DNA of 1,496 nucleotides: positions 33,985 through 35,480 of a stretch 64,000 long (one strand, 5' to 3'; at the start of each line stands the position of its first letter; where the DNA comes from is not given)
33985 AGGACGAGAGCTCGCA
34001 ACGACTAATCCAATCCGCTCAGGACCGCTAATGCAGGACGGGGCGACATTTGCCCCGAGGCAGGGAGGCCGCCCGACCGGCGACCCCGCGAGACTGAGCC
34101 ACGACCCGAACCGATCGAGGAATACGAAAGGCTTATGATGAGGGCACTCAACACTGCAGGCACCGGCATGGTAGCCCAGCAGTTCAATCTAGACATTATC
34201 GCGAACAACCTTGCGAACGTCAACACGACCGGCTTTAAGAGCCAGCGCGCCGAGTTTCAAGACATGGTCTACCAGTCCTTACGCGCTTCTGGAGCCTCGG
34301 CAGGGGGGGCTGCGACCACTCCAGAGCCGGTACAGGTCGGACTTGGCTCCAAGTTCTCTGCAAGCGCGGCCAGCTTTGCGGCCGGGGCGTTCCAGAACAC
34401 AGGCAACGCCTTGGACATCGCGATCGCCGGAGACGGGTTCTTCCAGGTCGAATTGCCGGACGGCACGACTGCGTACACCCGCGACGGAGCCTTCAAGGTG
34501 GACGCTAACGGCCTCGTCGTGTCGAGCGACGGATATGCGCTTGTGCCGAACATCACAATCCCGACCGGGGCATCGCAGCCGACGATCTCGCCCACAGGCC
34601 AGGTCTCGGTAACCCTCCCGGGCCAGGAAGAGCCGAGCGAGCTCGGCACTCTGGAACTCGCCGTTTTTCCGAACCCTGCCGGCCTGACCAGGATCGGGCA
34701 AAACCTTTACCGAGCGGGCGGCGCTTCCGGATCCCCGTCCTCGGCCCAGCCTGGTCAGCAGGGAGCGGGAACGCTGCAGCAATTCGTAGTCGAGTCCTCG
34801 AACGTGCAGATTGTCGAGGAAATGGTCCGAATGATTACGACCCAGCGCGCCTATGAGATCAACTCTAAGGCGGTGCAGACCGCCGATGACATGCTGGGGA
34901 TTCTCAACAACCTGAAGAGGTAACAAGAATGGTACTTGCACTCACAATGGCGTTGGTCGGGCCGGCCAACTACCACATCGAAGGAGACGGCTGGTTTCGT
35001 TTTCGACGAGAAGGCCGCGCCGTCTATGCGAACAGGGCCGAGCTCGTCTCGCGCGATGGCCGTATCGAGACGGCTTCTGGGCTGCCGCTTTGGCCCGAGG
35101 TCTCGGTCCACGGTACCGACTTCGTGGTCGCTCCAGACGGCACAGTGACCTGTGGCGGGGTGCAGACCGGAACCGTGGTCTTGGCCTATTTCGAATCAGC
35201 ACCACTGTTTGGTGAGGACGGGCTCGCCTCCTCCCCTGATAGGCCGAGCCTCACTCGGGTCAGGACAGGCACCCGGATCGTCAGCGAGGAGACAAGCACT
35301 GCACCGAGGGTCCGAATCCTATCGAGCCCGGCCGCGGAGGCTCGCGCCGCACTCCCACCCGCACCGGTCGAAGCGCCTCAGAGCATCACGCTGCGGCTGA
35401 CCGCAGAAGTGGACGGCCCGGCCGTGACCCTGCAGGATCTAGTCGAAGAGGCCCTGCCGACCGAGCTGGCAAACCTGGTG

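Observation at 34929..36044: FlgA (P-ring chaperone) carries an N-terminal domain resembling the flagellar rod proteins FlgF/FlgG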

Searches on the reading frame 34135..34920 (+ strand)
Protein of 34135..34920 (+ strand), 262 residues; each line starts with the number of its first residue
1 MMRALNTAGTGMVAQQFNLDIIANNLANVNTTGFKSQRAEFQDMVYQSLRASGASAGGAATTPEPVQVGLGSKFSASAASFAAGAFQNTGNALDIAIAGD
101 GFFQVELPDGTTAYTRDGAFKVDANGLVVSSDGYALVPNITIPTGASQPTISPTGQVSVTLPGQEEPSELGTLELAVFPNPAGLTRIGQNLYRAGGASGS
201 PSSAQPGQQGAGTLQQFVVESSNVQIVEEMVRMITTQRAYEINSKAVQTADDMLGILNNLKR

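Call 3: search_protein_families(library=pfam, proteins=[window:34135-34920:+], max_evalue=1)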
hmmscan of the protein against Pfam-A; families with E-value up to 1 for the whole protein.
window:34135-34920:+ (262 aa): 3 families
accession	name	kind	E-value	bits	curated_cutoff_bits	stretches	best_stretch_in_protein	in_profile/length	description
PF22692.1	LlgE_F_G_D1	-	1.2e-26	93.1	27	1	96-159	1-64/64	Flagellar hook protein FlgE/F/G D1 domain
PF06429.18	Flg_bbr_C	-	3e-20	71.9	23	1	216-260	2-46/46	Flagellar basal body rod FlgEFG protein C-terminal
PF00460.25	Flg_bb_rod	-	8.5e-11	42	20.7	1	5-35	1-31/31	Flagella basal body rod protein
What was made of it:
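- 34135..34923 (+): flgG (distal rod protein), the closest relative of the N-domain inside the window. Pfam Flg_bb_rod + LlgE_F_G_D1 + Flg_bbr_C (call 3).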

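Call 56: search_solved_structures(query=window:34135-34920:+, max_evalue=1e-10, show_alignments=1)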
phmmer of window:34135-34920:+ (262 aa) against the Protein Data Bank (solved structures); distinct sequences matched with E-value up to 1e-10: 14.
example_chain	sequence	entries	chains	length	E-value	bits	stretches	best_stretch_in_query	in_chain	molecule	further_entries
6jzr_A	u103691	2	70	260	3.5e-74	252.5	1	3-258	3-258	Flagellar basal-body rod protein FlgG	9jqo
5wrh_A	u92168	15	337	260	4.5e-74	252.2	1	3-258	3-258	Flagellar basal-body rod protein FlgG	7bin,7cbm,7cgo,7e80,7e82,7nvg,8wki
9yee_Ba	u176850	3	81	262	2.3e-63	217.1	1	3-259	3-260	Flagellar basal-body rod protein FlgG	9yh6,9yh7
8z5u_A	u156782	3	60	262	3.9e-63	216.4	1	4-259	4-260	Flagellar basal-body rod protein FlgG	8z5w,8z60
6jf2_A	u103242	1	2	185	5.3e-42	147.2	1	47-226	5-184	Flagellar basal-body rod protein FlgG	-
5jxl_A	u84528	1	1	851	5.9e-34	120.9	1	2-231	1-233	flagellar hook protein FlgE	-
6jzt_A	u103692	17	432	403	1.3e-26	96.9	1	7-162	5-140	Flagellar hook protein FlgE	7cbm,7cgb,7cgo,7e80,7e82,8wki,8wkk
3a69_A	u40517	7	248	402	1.5e-26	96.7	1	7-162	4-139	Flagellar hook protein flgE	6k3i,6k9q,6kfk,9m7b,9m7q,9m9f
8z5s_m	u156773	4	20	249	1.5e-19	73.7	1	2-254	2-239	Flagellar basal-body rod protein FlgF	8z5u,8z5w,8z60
8z5u_D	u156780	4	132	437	1.6e-19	73.6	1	10-146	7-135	Flagellar hook protein FlgE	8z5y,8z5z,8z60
9yee_Ce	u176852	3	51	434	1.6e-19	73.6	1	10-144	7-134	Flagellar hook protein FlgE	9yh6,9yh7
9yee_Ca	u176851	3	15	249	3.8e-16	62.6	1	3-254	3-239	Flagellar basal-body rod protein FlgF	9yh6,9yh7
7bin_b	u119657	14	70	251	1e-13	54.7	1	10-260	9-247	Flagellar basal-body rod protein FlgF | Flagellar basal body protein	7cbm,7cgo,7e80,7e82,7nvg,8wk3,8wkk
5npy_A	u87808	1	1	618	9.3e-13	51.5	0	6-128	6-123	Flagellar basal body protein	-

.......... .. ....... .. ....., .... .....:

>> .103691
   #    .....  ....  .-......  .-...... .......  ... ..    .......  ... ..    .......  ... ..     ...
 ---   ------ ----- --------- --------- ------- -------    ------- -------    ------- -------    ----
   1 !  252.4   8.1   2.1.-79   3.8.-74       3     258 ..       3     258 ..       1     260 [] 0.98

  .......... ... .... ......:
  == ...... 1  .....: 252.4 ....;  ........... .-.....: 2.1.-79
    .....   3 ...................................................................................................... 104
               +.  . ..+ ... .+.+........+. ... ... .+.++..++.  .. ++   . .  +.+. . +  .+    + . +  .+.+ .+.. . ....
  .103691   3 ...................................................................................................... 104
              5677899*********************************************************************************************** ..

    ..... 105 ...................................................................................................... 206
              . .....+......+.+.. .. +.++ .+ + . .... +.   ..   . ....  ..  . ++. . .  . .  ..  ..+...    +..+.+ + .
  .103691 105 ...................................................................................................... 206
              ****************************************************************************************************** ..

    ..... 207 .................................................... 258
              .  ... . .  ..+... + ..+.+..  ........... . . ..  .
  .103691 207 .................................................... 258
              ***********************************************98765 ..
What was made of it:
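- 34135..34923 (+): Aligns without gaps to Salmonella FlgG residues 3-258 (call 56).
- This organism's own FlgG has Thr and Ser at positions 154 and 203 (call 56), so the Salmonella contact map may not transfer.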

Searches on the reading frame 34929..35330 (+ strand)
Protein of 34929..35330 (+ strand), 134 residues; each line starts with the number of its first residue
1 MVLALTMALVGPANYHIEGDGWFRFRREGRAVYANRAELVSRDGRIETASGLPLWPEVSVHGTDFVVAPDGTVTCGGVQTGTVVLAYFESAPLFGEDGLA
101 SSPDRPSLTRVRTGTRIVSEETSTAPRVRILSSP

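Call 4: search_protein_families(library=ncbifam, proteins=[window:34929-35330:+], max_evalue=1)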
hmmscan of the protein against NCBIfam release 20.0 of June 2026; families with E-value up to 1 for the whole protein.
window:34929-35330:+ (134 aa): 4 families
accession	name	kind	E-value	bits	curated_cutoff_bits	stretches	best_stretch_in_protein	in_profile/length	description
TIGR02488.1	flgG_G_neg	equivalog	0.00037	20.1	252.75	1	16-76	94-158/259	flagellar basal-body rod protein FlgG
TIGR02490.1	flgF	equivalog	0.0022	17.6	178.5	1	17-90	79-164/218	flagellar basal-body rod protein FlgF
NF009331.1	PRK12689.1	equivalog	0.052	12.7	347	1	4-75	84-153/252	flagellar basal-body rod protein FlgF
NF009278.1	PRK12636.1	equivalog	0.15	11.5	350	1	14-74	93-160/263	flagellar basal body rod protein FlgG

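Call 41: search_solved_structures(query=A6, max_evalue=1, show_alignments=3)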
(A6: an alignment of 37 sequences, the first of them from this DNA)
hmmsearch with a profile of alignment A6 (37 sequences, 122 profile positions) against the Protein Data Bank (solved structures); distinct sequences matched with E-value up to 1: 42.
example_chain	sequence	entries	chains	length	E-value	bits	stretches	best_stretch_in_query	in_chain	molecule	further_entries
6jf2_A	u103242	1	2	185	3.4e-10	43.2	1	6-102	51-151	Flagellar basal-body rod protein FlgG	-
6jzr_A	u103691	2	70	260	7e-10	42.2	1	6-102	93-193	Flagellar basal-body rod protein FlgG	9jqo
5wrh_A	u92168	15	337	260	7.3e-10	42.1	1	6-102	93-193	Flagellar basal-body rod protein FlgG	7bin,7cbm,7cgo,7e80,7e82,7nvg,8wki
8z5u_A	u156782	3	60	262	5.2e-09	39.4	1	5-121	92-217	Flagellar basal-body rod protein FlgG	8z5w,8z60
9yee_Ba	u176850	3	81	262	1.1e-07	35.1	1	4-120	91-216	Flagellar basal-body rod protein FlgG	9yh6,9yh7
7zqg_A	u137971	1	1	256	9.9e-07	32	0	44-78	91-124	Pizza6-KSH-TSH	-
7zpz_A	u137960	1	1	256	1.7e-06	31.2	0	44-78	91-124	Pizza6-TSR-TSH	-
6f0t_A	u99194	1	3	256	2.1e-06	30.9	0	44-78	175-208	Pizza6-SFW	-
6rej_A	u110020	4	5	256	2.4e-06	30.7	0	44-78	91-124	Pizza6-SH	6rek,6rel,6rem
6f0q_A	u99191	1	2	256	2.5e-06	30.7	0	44-78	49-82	Pizza6-AYW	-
6f0s_A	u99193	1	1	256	2.6e-06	30.6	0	44-78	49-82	Pizza6-SYW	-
7zq2_A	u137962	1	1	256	2.7e-06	30.6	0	44-78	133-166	Pizza6-RSH-TSH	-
6qsd_A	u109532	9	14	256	2.8e-06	30.5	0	44-78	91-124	Pizza6S | Pizza6-S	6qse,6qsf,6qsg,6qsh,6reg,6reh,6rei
7zpw_A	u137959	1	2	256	2.9e-06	30.5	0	44-78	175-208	Pizza6-TSK-TSH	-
6i3b_A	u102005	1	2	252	2.9e-06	30.5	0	44-78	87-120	cPizza6-AYW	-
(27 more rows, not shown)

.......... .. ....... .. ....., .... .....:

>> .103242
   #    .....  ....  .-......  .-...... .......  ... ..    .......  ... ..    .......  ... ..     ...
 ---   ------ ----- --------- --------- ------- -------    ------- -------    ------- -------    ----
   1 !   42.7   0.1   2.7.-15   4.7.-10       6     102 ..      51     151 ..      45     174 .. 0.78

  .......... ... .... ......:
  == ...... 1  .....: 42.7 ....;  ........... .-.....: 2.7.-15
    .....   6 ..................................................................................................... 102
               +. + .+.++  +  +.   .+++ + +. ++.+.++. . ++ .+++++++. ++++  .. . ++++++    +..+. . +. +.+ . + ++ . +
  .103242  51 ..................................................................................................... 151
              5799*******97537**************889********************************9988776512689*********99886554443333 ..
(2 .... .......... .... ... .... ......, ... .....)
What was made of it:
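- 34968..35294 (+): Rod/hook D1-like beta domain (aa 14-122), homologous to FlgG residues ~92-217. PDB profile hits to FlgG at E 3.4e-10 (call 41).
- Checked: An N-domain profile hits Salmonella FlgG in the PDB at E 3.4e-10, in register (FlgG 93-193), and another FlgG over residues 92-217 (call 41).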

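Call 46: predict_structure(alignment_id=A6)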
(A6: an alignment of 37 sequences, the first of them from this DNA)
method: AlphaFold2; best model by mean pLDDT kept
length: 114 residues; sequences in the alignment: 37
mean_pLDDT: 95.2   pTM: 0.87
mean pLDDT of the five models: 95.2, 94.8, 94.7, 94.6, 94.2
residues with pLDDT >= 90: 108; 70-90: 3; 50-70: 3; < 50: 0
segments of 3 or more residues with pLDDT < 50: none
pLDDT, mean of each block of 10 residues (from residue 1): 87 98 97 97 97 96 97 98 93 96 97 82
secondary structure, 60 per line:
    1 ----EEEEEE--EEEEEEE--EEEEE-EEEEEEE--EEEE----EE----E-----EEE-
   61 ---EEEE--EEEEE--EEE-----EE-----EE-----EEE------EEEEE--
elements in order: E5-10 E13-19 E22-26 E28-34 E37-40 E57-59 E64-67 E70-74 E77-79 E99-101 E108-112
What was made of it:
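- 34968..35294 (+): AF2 pLDDT 95.2 and pTM 0.87 (call 46).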
